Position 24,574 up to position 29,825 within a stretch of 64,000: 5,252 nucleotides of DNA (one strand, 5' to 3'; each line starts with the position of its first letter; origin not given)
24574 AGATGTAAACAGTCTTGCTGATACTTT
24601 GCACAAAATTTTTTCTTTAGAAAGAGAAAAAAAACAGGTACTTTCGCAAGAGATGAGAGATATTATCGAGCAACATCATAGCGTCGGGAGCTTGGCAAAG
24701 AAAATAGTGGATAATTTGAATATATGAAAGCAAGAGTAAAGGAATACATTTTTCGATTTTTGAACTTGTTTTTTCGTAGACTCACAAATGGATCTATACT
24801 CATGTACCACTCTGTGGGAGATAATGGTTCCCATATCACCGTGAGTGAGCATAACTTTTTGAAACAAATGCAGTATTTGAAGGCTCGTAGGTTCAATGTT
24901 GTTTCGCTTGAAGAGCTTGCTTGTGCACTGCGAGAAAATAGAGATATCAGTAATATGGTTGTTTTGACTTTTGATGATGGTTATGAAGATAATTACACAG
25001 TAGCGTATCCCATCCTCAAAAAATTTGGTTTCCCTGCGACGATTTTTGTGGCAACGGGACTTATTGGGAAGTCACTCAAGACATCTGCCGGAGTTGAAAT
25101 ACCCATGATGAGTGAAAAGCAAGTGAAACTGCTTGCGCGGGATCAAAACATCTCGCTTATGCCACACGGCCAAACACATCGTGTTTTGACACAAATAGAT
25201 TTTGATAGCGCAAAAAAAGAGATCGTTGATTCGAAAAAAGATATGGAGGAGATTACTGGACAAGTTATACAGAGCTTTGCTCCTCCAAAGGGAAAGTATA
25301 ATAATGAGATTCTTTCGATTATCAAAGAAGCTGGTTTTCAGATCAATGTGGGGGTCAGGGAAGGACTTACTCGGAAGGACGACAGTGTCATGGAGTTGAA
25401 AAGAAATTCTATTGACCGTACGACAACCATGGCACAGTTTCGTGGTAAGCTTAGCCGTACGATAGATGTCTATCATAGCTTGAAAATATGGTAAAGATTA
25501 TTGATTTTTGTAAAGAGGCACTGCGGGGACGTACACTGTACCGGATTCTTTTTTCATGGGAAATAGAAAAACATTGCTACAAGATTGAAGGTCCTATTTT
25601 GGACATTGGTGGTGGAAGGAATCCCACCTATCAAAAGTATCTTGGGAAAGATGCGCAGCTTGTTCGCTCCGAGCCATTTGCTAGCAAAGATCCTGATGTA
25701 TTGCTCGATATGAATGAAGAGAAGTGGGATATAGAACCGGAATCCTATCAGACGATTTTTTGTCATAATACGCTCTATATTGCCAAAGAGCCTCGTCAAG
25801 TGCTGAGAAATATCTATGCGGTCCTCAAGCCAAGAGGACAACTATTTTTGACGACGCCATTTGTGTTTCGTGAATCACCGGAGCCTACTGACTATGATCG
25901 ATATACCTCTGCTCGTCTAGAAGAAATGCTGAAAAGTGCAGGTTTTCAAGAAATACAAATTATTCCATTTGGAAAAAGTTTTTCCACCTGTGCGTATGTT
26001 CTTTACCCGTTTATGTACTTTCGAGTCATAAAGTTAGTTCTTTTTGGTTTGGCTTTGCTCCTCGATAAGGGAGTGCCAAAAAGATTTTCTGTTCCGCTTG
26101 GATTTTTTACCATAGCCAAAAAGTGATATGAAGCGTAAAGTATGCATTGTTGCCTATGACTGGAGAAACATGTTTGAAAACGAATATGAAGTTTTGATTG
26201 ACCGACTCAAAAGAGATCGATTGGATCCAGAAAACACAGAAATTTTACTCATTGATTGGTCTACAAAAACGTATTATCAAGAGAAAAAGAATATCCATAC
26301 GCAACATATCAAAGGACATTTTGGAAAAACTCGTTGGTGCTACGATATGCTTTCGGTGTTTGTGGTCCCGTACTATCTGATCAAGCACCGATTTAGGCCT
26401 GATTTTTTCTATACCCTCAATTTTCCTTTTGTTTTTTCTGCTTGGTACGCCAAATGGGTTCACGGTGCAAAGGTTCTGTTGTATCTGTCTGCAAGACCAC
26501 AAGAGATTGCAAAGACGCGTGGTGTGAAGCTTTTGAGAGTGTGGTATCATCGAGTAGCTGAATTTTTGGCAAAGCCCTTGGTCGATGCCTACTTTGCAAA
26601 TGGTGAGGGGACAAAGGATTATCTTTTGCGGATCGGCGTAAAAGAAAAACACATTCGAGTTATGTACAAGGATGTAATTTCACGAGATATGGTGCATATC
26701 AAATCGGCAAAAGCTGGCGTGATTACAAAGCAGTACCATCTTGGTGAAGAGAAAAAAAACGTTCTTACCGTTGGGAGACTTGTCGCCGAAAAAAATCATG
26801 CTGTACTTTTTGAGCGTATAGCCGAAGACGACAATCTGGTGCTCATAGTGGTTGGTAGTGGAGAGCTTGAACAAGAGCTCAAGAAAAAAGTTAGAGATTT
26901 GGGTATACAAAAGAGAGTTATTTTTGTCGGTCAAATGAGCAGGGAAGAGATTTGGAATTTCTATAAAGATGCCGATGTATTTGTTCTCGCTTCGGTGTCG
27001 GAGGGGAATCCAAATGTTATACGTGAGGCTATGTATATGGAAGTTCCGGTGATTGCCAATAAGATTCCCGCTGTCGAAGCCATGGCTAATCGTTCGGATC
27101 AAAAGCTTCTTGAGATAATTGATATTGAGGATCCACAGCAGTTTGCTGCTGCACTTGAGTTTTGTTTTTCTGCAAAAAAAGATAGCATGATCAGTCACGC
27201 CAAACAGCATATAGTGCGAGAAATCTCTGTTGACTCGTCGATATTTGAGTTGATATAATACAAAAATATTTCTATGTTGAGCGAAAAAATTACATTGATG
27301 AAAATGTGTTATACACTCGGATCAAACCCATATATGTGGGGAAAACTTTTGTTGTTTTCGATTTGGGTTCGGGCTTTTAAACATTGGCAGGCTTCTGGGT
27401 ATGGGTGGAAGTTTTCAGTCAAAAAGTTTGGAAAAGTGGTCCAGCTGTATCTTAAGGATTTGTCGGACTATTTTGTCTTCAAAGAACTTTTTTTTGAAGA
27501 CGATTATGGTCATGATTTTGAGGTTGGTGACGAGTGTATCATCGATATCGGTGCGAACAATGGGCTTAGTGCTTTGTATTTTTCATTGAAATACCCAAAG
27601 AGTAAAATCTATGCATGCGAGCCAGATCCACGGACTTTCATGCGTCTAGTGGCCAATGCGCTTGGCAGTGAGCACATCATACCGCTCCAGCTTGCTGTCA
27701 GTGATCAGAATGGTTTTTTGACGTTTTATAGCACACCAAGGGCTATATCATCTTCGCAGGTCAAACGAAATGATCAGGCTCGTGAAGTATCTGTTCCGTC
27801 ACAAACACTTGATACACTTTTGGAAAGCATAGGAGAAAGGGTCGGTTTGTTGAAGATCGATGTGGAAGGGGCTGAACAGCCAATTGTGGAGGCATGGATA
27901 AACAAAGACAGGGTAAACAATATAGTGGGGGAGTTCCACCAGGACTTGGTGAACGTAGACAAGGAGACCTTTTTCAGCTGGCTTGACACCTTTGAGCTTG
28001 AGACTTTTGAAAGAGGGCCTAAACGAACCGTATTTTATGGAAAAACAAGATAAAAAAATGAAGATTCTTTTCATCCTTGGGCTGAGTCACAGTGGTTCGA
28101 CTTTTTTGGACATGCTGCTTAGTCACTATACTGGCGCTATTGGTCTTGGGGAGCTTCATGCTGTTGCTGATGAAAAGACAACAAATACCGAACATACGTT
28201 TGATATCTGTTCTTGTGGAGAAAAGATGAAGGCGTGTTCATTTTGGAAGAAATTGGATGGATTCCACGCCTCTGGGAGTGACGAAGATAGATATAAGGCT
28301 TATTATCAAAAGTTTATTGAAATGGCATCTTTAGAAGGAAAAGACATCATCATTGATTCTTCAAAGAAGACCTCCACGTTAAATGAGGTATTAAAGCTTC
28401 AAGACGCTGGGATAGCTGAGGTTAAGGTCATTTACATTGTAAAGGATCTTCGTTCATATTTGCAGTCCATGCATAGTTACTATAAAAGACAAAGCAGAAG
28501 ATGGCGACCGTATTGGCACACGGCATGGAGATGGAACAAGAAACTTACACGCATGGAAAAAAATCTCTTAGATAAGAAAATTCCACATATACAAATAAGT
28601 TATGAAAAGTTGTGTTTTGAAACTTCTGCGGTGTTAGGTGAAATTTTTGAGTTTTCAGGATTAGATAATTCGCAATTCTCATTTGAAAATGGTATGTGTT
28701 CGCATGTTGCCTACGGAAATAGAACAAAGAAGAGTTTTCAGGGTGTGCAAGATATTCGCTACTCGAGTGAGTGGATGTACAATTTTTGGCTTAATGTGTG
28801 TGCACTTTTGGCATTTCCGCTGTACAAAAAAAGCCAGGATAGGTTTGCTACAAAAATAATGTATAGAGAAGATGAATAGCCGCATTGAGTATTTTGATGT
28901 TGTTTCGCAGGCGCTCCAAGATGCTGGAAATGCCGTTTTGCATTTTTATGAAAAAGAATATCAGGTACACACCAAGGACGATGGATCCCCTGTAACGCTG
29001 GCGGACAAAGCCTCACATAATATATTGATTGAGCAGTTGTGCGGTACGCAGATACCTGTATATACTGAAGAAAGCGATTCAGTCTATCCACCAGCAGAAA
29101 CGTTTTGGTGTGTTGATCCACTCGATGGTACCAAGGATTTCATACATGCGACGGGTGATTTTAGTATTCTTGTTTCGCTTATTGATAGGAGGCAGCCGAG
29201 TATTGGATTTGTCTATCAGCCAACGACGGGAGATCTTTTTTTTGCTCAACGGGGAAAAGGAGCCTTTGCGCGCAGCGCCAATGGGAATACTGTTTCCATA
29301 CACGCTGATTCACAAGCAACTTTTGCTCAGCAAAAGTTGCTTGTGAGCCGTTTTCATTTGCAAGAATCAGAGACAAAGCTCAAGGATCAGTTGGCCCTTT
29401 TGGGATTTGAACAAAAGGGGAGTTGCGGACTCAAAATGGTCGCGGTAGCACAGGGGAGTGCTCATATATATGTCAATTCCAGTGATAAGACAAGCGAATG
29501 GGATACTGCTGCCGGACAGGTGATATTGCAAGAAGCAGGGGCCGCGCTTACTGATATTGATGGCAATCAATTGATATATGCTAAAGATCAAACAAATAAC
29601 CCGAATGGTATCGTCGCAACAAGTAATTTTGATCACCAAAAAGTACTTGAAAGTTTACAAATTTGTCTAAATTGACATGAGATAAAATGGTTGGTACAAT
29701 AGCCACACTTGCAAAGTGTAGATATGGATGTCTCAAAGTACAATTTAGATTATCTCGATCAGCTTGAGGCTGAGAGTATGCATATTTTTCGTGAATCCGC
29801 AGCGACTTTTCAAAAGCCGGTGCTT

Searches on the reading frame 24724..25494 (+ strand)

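Call 79: search_protein_families(library=pfam, proteins=[window:24724-25494:+], max_evalue=0.00001)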
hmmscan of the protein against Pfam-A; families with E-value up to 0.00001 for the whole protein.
window:24724-25494:+ (256 aa): 1 family
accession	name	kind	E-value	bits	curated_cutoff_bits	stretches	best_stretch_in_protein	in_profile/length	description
PF01522.26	Polysacc_deac_1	-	3.7e-24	85.5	23.1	1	76-206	6-122/124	Polysaccharide deacetylase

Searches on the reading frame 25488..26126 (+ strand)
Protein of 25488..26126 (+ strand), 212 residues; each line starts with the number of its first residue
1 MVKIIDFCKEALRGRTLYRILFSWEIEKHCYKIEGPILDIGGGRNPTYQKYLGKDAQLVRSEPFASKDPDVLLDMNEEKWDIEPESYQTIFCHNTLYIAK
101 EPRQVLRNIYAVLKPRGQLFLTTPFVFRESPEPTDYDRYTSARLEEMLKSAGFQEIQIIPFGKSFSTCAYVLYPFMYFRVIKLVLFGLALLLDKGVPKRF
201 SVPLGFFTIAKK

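Call 79: search_protein_families(library=pfam, proteins=[window:25488-26126:+], max_evalue=0.00001)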
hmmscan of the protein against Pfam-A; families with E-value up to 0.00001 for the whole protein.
window:25488-26126:+ (212 aa): 2 families
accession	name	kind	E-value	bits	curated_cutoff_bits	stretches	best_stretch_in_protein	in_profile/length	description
PF13489.12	Methyltransf_23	-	1.8e-07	31.4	27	1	35-134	24-129/164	Methyltransferase domain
PF08241.18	Methyltransf_11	-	8.7e-06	26.7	21.2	0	72-120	46-94/95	Methyltransferase domain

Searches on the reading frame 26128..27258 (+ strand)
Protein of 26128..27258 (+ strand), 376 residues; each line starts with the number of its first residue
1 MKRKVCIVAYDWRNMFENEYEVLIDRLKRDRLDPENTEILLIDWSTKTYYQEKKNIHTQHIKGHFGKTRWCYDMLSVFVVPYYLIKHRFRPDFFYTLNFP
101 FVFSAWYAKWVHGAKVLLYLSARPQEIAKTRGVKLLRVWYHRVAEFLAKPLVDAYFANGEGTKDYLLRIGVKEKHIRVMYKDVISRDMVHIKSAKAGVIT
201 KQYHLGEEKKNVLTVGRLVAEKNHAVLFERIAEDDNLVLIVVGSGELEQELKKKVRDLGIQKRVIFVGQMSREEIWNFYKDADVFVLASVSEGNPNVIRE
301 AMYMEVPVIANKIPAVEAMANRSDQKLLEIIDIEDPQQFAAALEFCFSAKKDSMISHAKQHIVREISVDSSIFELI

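Call 79: search_protein_families(library=pfam, proteins=[window:26128-27258:+], max_evalue=0.00001)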
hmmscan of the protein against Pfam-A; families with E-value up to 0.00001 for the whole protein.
window:26128-27258:+ (376 aa): 2 families
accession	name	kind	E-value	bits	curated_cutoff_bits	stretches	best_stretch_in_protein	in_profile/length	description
PF00534.26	Glycos_transf_1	-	3.5e-29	102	26.4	1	201-349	7-158/172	Glycosyl transferases group 1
PF13692.12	Glyco_trans_1_4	-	6.8e-26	91.7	27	1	210-344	2-137/142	Glycosyl transferases group 1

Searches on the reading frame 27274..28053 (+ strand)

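Call 79: search_protein_families(library=pfam, proteins=[window:27274-28053:+], max_evalue=0.00001)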
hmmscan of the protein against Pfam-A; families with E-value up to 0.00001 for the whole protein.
window:27274-28053:+ (259 aa): 1 family
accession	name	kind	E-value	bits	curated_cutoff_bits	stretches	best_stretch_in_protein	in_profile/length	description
PF05050.19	Methyltransf_21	-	1e-17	65.2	22.7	1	91-240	1-166/173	Methyltransferase FkbM domain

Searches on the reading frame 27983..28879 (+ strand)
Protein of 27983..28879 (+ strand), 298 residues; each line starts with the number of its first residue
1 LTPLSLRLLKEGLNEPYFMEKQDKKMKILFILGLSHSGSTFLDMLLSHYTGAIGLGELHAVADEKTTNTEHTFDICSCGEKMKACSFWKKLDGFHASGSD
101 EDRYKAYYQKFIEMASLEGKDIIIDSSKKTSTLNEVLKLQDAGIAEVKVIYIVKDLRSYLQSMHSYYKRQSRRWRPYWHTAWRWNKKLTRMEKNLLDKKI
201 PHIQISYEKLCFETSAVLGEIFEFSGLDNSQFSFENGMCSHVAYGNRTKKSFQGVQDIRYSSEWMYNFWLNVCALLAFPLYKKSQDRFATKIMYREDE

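Call 80: search_protein_families(library=pfam, proteins=[window:27983-28879:+], max_evalue=0.00001)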
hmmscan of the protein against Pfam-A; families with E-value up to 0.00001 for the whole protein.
window:27983-28879:+ (298 aa): 1 family
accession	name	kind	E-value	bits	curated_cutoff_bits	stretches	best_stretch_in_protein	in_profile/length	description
PF13469.12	Sulfotransfer_3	-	1e-08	36.1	27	1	29-228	2-213/216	Sulfotransferase family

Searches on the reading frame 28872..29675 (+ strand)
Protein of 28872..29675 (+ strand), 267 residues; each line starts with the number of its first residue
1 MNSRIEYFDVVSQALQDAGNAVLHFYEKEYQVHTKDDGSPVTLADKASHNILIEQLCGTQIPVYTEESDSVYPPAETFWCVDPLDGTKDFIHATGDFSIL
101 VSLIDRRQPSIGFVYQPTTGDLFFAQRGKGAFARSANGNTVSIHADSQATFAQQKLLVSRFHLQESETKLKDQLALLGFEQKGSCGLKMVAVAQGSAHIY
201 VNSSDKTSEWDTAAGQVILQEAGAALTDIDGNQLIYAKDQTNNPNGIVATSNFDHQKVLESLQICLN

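Call 80: search_protein_families(library=pfam, proteins=[window:28872-29675:+], max_evalue=0.00001)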
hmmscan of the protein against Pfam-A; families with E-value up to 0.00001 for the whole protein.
window:28872-29675:+ (267 aa): 1 family
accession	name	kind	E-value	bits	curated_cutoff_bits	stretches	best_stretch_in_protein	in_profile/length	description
PF00459.30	Inositol_P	-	6.3e-47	160.8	27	1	11-260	9-264/271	Inositol monophosphatase family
